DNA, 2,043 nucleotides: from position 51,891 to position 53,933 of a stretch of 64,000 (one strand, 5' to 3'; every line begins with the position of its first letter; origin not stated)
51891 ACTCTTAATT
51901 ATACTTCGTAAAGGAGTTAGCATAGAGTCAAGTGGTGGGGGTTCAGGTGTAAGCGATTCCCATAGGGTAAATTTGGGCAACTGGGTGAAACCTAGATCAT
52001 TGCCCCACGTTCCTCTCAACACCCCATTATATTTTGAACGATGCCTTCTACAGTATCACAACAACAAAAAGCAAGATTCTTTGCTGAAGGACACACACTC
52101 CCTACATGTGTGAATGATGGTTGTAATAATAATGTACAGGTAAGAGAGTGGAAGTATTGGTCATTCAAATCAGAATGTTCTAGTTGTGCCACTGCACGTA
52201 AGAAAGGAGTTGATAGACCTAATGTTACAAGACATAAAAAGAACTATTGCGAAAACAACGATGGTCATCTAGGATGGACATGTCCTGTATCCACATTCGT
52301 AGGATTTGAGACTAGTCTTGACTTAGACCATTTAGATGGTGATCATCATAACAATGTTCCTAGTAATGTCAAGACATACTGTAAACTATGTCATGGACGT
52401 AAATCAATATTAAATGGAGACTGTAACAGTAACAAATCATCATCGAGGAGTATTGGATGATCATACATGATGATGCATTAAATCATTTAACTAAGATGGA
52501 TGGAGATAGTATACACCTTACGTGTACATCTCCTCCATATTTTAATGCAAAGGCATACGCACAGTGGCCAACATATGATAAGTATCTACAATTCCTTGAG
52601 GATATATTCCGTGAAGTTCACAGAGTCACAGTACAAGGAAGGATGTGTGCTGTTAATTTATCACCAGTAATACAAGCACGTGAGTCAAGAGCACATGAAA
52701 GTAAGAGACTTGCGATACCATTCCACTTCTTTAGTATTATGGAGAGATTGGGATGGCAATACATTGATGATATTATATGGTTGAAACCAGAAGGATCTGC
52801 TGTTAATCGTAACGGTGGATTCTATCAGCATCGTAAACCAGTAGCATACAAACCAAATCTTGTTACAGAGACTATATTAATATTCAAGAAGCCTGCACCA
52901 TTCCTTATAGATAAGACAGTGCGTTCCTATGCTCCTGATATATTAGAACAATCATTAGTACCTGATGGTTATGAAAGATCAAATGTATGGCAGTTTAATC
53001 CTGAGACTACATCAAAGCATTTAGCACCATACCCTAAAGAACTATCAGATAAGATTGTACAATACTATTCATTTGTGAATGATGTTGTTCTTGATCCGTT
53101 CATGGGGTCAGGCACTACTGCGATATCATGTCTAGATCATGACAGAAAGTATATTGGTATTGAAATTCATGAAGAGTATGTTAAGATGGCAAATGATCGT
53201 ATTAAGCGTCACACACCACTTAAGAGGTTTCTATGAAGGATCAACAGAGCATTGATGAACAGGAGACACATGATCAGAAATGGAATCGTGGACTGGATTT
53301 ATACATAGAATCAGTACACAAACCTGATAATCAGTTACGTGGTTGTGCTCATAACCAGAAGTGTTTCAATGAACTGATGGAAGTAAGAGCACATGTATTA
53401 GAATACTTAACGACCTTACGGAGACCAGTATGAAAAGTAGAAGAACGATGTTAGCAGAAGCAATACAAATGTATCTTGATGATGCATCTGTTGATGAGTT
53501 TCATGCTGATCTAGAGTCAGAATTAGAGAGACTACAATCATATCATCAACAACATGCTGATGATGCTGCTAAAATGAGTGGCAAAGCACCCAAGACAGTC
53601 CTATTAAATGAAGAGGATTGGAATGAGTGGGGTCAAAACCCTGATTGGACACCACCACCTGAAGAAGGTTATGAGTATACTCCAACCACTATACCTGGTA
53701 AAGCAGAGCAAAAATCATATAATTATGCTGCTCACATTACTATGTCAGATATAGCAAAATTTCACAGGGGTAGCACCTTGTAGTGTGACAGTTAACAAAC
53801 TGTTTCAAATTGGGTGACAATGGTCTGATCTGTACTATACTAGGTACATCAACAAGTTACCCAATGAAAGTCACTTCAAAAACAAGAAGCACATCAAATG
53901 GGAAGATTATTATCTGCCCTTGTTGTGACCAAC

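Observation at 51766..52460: Unassigned ~245-nt highly structured RNA directly upstream of an HNH nuclease, inside a two-methyltransferase cassette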

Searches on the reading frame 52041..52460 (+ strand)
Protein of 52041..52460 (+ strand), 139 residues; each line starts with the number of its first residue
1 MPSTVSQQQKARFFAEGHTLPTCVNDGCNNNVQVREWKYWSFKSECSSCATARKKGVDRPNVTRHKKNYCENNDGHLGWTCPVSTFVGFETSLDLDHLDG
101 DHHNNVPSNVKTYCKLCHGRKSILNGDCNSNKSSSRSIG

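Call 8: search_protein_families(library=pfam, proteins=[window:52041-52460:+], max_evalue=0.01)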
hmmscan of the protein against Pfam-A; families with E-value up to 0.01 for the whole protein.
window:52041-52460:+ (139 aa): 0 families

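Call 47: search_protein_families(library=pfam, proteins=[window:52041-52460:+], max_evalue=1)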
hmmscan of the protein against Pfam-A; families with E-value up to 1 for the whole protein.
window:52041-52460:+ (139 aa): 2 families
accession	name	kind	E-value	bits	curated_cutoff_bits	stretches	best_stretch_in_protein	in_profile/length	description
PF25436.1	BSD2_CRD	-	0.028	15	27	1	109-130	35-56/69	BSD2 cysteine rich domain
PF00684.25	DnaJ_CXXCXGXG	-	0.14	12.8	32.7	0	109-130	39-60/65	DnaJ central domain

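Call 48: search_protein_families(library=phrogs, proteins=[window:52041-52460:+], max_evalue=0.01)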
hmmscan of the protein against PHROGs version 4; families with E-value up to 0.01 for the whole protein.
window:52041-52460:+ (139 aa): 4 families
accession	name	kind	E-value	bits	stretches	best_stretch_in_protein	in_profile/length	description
phrog_14736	-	DNA, RNA and nucleotide metabolism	3.7e-05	24.5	1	72-127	29-84/202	HNH endonuclease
phrog_1271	-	DNA, RNA and nucleotide metabolism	0.00016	22.2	1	27-131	217-325/361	HNH endonuclease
phrog_10822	-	DNA, RNA and nucleotide metabolism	0.0013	19.4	1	67-127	92-153/245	HNH endonuclease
phrog_333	-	DNA, RNA and nucleotide metabolism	0.0014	19.8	1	59-123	25-80/138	HNH endonuclease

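Call 54: search_solved_structures(query=window:52041-52457:+, max_evalue=10, show_alignments=2)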
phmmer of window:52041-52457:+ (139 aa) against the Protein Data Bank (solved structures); distinct sequences matched with E-value up to 10: 7.
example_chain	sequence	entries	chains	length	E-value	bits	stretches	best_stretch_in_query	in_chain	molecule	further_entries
5x42_A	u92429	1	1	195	0.15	15.2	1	81-117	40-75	DotN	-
5x1h_Q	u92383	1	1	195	0.25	14.5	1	80-117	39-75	IcmJ (DotN)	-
5x1h_A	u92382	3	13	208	0.28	14.3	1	80-117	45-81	IcmJ (DotN)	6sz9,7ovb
5x42_C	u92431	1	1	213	0.29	14.3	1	80-117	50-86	IcmJ (DotN)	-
1u3e_M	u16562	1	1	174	0.5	13.5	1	87-133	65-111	HNH homing endonuclease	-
9ci1_1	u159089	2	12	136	0.67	13.1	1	25-130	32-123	Bundle Sheath Defective 2 | Protein BUNDLE SHEATH DEFECTIVE 2, chloroplastic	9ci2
6ekb_A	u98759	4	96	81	0.67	13.1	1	96-130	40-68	DnaJ/Hsp40 cysteine-rich domain superfamily protein | Protein BUNDLE SHEATH DEFECTIVE 2, chloroplastic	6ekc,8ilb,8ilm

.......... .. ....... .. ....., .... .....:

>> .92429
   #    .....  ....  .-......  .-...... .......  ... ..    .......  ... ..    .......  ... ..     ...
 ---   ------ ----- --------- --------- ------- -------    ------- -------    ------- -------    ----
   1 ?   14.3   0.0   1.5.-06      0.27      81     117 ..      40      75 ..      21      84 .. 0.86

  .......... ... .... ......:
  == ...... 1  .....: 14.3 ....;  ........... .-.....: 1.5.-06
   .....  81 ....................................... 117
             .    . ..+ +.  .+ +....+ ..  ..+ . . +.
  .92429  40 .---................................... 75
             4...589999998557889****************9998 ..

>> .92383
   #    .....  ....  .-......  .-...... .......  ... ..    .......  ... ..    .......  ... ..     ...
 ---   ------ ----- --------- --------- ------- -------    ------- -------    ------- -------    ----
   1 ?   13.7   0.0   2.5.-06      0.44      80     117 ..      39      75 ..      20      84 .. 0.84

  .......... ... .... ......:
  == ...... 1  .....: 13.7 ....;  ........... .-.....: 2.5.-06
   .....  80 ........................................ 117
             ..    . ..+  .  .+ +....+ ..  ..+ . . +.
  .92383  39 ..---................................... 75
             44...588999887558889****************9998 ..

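Call 55: search_protein_families(library=ncbifam, proteins=[window:52041-52460:+], max_evalue=0.01)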
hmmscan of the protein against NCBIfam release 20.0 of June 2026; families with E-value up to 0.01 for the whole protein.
window:52041-52460:+ (139 aa): 0 families

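Call 86: find_related_loci(query=window:52041-52457:+, collection=viral_contigs, flank=2500)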
Query window:52041-52457:+ (139 aa) in viral_contigs; peptide patterns used: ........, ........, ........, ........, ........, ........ (x = any residue, [..] = any of these).
60 stretches matched a pattern; 57 encode a relative of the query (tblastn E <= 1e-3); 57 distinct loci.
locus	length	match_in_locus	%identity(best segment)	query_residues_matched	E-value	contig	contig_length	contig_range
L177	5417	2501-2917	99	1-139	1e-93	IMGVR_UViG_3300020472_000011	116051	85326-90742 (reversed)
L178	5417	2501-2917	99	1-139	2e-93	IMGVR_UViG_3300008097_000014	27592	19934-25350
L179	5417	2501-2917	99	1-139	3e-93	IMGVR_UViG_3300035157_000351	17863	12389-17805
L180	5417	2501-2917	99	1-139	7e-93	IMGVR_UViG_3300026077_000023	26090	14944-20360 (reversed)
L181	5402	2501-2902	98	5-138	6e-89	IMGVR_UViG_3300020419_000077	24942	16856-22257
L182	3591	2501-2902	98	5-138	5e-89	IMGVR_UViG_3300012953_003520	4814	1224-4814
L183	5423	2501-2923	91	1-139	2e-86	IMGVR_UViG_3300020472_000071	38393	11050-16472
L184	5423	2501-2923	91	1-139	2e-86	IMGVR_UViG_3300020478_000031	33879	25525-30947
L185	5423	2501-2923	91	1-139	2e-86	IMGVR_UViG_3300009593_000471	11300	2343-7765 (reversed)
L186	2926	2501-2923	91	1-139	2e-86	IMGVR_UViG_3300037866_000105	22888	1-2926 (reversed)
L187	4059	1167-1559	84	8-138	3e-76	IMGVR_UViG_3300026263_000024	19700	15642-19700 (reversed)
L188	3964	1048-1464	77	3-139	3e-72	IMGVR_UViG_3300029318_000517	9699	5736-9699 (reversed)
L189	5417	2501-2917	76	3-139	2e-71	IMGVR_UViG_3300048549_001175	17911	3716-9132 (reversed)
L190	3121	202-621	77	1-138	3e-71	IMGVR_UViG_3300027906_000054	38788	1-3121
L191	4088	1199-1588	80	9-138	9e-71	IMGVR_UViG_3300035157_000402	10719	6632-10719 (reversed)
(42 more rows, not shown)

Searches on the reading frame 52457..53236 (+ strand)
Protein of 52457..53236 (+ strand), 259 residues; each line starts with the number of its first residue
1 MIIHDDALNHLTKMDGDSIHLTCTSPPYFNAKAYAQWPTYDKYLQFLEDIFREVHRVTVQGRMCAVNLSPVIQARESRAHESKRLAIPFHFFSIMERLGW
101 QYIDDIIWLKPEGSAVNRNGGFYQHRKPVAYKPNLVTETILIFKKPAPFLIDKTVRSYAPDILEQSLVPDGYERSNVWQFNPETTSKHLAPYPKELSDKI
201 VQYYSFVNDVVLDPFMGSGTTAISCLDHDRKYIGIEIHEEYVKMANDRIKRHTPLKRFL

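Call 8: search_protein_families(library=pfam, proteins=[window:52457-53236:+], max_evalue=0.01)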
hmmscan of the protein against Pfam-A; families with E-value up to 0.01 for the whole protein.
window:52457-53236:+ (259 aa): 1 family
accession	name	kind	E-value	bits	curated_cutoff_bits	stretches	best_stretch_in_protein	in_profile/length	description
PF01555.25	N6_N4_Mtase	-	1.2e-41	143.5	26.7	1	19-246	1-220/221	DNA methylase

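Call 55: search_protein_families(library=ncbifam, proteins=[window:52457-53236:+], max_evalue=0.01)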
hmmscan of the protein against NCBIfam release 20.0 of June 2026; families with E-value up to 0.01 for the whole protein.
window:52457-53236:+ (259 aa): 4 families
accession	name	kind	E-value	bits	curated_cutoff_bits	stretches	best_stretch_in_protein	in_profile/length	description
NF008572.0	PRK11524.1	equivalog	1.2e-20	73.8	292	2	176-251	178-258/294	adenine-specific DNA-methyltransferase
NF050803.1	DnaMtaseCcrMCaul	equivalog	1.1e-14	54.1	830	1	186-256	184-254/350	adenine-specific DNA-methyltransferase CcrM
NF010253.0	PRK13699.1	subfamily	1.2e-10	41.5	244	1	185-250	141-206/226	DNA methyltransferase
NF043040.1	corrin_prot_MT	hypoth_equivalog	0.0058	16.1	180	1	195-252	29-86/216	corrinoid protein-associated methyltransferase CpaM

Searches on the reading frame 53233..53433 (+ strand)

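Call 8: search_protein_families(library=pfam, proteins=[window:53233-53433:+], max_evalue=0.01)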
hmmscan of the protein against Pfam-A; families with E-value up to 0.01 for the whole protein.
window:53233-53433:+ (66 aa): 0 families

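Call 48: search_protein_families(library=phrogs, proteins=[window:53233-53433:+], max_evalue=0.01)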
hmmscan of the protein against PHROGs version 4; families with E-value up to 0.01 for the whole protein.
window:53233-53433:+ (66 aa): 1 family
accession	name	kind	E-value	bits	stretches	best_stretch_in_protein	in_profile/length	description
phrog_495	-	unknown function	8.1e-33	112.7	1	9-64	4-59/62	-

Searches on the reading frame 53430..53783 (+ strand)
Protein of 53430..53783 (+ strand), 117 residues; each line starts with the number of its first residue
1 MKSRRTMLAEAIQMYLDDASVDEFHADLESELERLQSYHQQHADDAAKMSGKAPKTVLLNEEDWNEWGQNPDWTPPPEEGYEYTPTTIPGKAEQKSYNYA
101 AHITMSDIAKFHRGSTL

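Call 8: search_protein_families(library=pfam, proteins=[window:53430-53783:+], max_evalue=0.01)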
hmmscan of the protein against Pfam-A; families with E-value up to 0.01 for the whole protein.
window:53430-53783:+ (117 aa): 0 families

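Call 48: search_protein_families(library=phrogs, proteins=[window:53430-53783:+], max_evalue=0.01)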
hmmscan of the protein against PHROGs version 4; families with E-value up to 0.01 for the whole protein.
window:53430-53783:+ (117 aa): 1 family
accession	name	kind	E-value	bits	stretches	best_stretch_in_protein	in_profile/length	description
phrog_535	-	unknown function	5.8e-05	24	1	2-48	16-64/83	-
